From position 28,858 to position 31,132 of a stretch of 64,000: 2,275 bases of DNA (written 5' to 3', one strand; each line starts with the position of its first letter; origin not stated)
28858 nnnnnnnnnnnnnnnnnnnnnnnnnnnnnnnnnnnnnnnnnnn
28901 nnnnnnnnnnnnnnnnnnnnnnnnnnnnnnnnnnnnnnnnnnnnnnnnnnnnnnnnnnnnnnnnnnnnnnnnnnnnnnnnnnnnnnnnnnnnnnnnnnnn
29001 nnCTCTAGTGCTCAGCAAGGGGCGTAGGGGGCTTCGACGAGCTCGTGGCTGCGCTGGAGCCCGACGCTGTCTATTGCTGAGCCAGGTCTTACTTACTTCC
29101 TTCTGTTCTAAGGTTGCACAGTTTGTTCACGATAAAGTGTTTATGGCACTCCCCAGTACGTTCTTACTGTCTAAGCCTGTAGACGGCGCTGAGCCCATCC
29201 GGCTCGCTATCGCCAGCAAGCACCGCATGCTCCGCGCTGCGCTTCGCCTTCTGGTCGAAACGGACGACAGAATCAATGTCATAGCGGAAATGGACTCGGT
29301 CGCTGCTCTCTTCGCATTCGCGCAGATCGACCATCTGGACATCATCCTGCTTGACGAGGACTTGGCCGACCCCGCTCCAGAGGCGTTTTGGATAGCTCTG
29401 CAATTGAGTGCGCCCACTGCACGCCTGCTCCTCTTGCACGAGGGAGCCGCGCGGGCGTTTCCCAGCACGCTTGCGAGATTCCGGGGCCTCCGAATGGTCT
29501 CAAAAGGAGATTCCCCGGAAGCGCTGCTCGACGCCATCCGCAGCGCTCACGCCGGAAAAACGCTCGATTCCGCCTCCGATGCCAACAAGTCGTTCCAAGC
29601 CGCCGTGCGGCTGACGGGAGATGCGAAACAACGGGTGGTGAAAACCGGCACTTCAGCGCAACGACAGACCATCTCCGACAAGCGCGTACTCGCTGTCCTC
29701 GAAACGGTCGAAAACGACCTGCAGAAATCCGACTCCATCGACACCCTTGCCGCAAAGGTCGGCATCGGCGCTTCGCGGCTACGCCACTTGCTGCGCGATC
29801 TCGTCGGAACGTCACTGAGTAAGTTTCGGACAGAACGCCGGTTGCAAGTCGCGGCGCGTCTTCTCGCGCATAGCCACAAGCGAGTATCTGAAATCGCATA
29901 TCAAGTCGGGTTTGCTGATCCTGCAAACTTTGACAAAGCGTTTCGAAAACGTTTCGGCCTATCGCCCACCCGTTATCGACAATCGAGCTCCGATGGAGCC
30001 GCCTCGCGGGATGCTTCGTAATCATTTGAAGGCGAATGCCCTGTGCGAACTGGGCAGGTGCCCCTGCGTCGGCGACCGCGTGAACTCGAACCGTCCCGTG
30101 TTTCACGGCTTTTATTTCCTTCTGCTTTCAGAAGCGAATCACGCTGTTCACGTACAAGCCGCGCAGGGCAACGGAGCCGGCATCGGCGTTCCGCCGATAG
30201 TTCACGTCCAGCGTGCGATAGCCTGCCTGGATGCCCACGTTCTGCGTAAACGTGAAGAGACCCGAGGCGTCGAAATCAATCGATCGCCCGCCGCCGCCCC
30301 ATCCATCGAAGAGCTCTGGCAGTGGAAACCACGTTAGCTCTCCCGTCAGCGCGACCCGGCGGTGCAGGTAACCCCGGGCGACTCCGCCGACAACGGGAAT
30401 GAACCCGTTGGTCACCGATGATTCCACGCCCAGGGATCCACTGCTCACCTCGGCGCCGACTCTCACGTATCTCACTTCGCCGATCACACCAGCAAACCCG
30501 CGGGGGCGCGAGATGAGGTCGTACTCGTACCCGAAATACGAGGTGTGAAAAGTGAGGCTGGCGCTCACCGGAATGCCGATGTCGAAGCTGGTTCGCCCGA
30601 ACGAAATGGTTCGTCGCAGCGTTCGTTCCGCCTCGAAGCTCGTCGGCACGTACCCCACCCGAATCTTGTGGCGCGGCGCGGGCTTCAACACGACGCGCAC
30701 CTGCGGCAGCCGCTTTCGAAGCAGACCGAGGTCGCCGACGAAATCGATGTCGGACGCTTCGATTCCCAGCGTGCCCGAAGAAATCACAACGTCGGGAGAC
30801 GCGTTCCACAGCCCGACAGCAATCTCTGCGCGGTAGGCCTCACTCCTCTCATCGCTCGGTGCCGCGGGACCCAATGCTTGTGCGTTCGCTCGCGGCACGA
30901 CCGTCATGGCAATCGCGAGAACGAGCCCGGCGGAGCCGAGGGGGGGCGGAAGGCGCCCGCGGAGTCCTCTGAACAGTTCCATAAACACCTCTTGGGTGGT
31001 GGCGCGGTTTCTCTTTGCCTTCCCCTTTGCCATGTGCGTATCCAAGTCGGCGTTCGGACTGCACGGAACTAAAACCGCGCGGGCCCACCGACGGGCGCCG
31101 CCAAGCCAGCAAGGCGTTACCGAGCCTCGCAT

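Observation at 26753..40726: Orphan biosynthetic cluster: MAS-like fully reducing PKS + detached thioester reductase + P450 + giant carbamoyltransferase + beta-barrel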

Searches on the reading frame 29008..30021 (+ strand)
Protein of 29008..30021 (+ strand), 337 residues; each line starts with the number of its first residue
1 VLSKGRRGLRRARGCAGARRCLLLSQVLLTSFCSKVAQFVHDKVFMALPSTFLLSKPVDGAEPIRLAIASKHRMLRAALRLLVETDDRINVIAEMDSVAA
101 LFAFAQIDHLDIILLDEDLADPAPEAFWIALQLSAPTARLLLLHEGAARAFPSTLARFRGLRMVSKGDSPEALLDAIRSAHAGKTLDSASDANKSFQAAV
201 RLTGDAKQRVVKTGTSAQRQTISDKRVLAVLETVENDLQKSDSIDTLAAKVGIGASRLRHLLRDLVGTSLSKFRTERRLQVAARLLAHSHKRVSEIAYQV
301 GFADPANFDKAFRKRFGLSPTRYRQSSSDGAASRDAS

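Call 4: search_protein_families(library=pfam, proteins=[window:29008-30021:+], max_evalue=0.01)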
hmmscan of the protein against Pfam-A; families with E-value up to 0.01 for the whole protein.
window:29008-30021:+ (337 aa): 2 families
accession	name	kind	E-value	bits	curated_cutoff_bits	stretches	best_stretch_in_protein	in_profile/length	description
PF12833.13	HTH_18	-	6.1e-24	84.6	33.6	1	247-325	1-79/80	Helix-turn-helix domain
PF00165.29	HTH_AraC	-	1.9e-12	47.4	26.6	1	288-325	6-42/42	Bacterial regulatory helix-turn-helix proteins, AraC family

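Call 52: search_protein_families(library=ncbifam, proteins=[window:29143-30021:+], max_evalue=0.001)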
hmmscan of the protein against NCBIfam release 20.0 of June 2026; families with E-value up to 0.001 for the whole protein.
window:29143-30021:+ (292 aa): 37 families (the best 25 are shown)
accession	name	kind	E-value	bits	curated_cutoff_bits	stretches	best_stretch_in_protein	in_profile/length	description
NF007860.0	PRK10572.1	equivalog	5.1e-25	87.9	208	1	171-283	174-286/292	arabinose operon transcriptional regulator AraC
TIGR02297.1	HpaA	equivalog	5.7e-16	58.6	274.65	1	189-280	195-286/287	4-hydroxyphenylacetate catabolism regulatory protein HpaA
NF007243.0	PRK09685.1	equivalog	5e-15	55.7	199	1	134-281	158-301/303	transcriptional regulator FeaR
NF006902.0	PRK09393.1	equivalog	6e-15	55.2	425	1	175-283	215-323/327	transcriptional regulator FtrA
NF012144.2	ramA_TF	equivalog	1.6e-14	54.3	180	1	177-281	2-106/108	RamA family antibiotic efflux transcriptional regulator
NF007584.0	PRK10219.1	equivalog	7.5e-14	52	174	1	181-280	6-105/107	superoxide response transcriptional regulator SoxS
NF052534.1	RzbtTranRegRhrA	equivalog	8.5e-14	51.5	500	1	166-281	193-310/312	rhizobactin biosynthesis transcriptional regulator RhrA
NF010028.0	PRK13503.1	equivalog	1.4e-13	50.9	288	1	167-282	158-273/278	HTH-type transcriptional activator RhaS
NF049968.1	QhpR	equivalog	1.4e-13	50.7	250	1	168-279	173-284/284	AraC-like transcriptional regulator QhpR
NF049932.1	TranspRegBtr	equivalog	6.5e-13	48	900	1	187-280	171-264/531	bacillibactin transport transcriptional regulator Btr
NF047455.1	TF_Staph_AryK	equivalog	1.3e-12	46.9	850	1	170-284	147-261/759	transcriptional regulator AryK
TIGR04094.1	adjacent_YSIRK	equivalog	2.7e-12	46.3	200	1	180-279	285-383/383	YSIRK-targeted surface antigen transcriptional regulator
NF040475.1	chlor_reg_RclR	equivalog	2.9e-12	46.5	400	1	179-281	176-278/284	reactive chlorine-specific transcriptional regulator RclR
NF012228.1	RobA_TF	equivalog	1.7e-11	44.2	380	1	185-283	8-106/286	MDR efflux pump AcrAB transcriptional activator RobA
NF011701.0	PRK15121.1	equivalog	2.6e-11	43.6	426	1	185-283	10-108/289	MDR efflux pump AcrAB transcriptional activator RobA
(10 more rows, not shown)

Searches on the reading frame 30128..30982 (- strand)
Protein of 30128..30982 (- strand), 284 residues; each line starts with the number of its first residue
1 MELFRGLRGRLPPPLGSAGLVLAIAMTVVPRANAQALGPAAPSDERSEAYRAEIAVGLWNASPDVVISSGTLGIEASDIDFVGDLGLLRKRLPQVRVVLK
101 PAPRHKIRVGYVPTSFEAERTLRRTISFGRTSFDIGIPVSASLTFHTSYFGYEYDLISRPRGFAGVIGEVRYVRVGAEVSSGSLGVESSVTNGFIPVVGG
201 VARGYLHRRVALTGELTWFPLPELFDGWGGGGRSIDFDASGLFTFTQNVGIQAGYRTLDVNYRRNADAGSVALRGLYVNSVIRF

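Call 40: search_solved_structures(query=window:30128-30979:-, max_evalue=10)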
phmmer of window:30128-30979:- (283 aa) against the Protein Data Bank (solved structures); distinct sequences matched with E-value up to 10: 2.
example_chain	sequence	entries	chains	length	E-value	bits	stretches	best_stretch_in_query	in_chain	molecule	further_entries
3g05_A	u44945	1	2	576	0.18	14.3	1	132-215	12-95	tRNA uridine 5-carboxymethylaminomethyl modification enzyme mnmG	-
2zxh_A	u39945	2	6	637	0.75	12.3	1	145-215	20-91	tRNA uridine 5-carboxymethylaminomethyl modification enzyme mnmG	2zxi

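Call 41: find_homologous_proteins(query=window:30128-30982:-, max_evalue=0.001)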
Query window:30128-30982:- (284 aa): 47 proteins with E <= 0.001 among 4299 candidates.
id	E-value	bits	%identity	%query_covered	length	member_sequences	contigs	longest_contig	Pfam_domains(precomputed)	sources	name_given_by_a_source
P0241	8.8e-182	621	100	100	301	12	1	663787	-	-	-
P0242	2.4e-132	459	79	96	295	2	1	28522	-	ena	-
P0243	3.0e-129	448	72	100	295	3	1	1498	-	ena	-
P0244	8.9e-128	444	76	95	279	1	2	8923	-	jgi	jgi:hypothetical protein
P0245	2.7e-122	426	74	95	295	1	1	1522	-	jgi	jgi:hypothetical protein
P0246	7.1e-118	411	86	77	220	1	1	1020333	-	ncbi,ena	-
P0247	3.6e-105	369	67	88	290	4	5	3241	-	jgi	jgi:hypothetical protein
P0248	4.1e-99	350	78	72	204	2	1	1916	-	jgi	jgi:hypothetical protein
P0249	2.2e-94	334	62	89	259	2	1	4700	-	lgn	-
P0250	7.3e-90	319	60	86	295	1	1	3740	-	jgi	-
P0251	3.2e-85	304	90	55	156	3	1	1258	-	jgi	-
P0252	1.7e-80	288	52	93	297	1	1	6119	-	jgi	jgi:hypothetical protein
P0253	1.3e-61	226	65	59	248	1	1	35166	-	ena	-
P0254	8.9e-60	221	44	91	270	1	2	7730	-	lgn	-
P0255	3.7e-59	218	43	93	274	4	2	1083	-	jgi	jgi:hypothetical protein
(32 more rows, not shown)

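Call 50: predict_structure(alignment_id=A1)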
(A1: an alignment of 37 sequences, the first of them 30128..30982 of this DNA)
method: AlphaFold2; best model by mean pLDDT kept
length: 284 residues; sequences in the alignment: 37
mean_pLDDT: 80.1   pTM: 0.73
mean pLDDT of the five models: 80.1, 79.7, 79.4, 79.0, 77.7
residues with pLDDT >= 90: 117; 70-90: 100; 50-70: 40; < 50: 27
segments of 3 or more residues with pLDDT < 50: 1-3, 5-7, 32-43
pLDDT, mean of each block of 10 residues (from residue 1): 47 59 67 45 60 97 82 60 78 96 95 84 78 80 85 94 95 79 62 88 94 95 60 93 94 96 81 95 95
secondary structure, 60 per line:
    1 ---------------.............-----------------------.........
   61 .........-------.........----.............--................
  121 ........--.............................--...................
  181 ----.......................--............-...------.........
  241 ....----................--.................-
elements in order: H16-28 E52-69 E77-80 H81-85 E90-102 E105-128 E131-159 E162-180 E185-207 E210-221 E232-244 E249-264 E267-283

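Call 52: search_protein_families(library=ncbifam, proteins=[window:30128-30982:-], max_evalue=0.001)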
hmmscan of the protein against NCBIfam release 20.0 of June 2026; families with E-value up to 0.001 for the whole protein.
window:30128-30982:- (284 aa): 0 families

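Call 53: fold_search(model_id=the predicted structure, library=pdb)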
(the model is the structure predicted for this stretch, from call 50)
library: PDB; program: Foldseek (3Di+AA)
matches with E <= 10: 920; with E <= 0.001: 63
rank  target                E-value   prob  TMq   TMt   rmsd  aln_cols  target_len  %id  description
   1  2x4m_A                2.3e-07  1.00  0.56  0.54   6.7       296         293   10  Yersinia Pestis Plasminogen Activator Pla (released 2010-07-28)
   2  2x56                  3.8e-07  1.00  0.57  0.59   7.9       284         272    9  Yersinia Pestis Plasminogen Activator Pla (Native) (released 2010-07-28)
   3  2x4m_C                5.1e-07  1.00  0.55  0.53   8.6       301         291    8  Yersinia Pestis Plasminogen Activator Pla (released 2010-07-28)
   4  2r88_A                5.1e-07  1.00  0.31  0.26  25.1       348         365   10  Crystal structure of the long-chain fatty acid transporter FadL mutant delta S3 kink (released 2008-09-23)
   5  2r8a_A                5.6e-07  1.00  0.30  0.25  21.0       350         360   11  Crystal structure of the long-chain fatty acid transporter FadL mutant delta N8 (released 2008-09-23)
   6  1i78_B                5.9e-07  1.00  0.55  0.55   8.4       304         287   11  CRYSTAL STRUCTURE OF OUTER MEMBRANE PROTEASE OMPT FROM ESCHERICHIA COLI (released 2001-10-03)
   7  2x55                  6.9e-07  1.00  0.56  0.58   8.1       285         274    9  Yersinia Pestis Plasminogen Activator Pla (Native) (released 2010-07-28)
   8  2r4l_A                6.9e-07  1.00  0.33  0.25  21.1       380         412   10  Crystal structure of the long-chain fatty acid transporter FadL mutant P34A (released 2008-09-16)
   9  3pgr                  8.4e-07  1.00  0.30  0.25  24.7       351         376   10  Asp348Arg mutant of EcFadL (released 2011-05-25)
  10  4dcb_A                9.3e-07  1.00  0.54  0.55   8.3       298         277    9  Y. pestis Plasminogen Activator Pla in Complex with Human Plasminogen Activation Loop Peptide ALP11 (released 2012-06-06)
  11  9a34_MODEL_1_A        1.1e-06  1.00  0.56  0.51  10.4       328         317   11  Model of E. coli OmpT by in-cell photo-crosslinking MS and deep learning (released 2023-02-24)
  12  1i78_A                1.2e-06  1.00  0.55  0.53   8.6       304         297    9  CRYSTAL STRUCTURE OF OUTER MEMBRANE PROTEASE OMPT FROM ESCHERICHIA COLI (released 2001-10-03)
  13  3brz                  1.2e-06  1.00  0.34  0.26  10.5       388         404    9  Crystal structure of the Pseudomonas putida toluene transporter TodX (released 2008-06-10)
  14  1t1l_A                2.3e-06  1.00  0.29  0.22  17.6       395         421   10  Crystal structure of the long-chain fatty acid transporter FadL (released 2004-06-15)
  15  2r89_A                2.7e-06  1.00  0.29  0.25  22.9       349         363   11  Crystal structure of the long-chain fatty acid transporter FadL mutant delta N3 (released 2008-09-23)
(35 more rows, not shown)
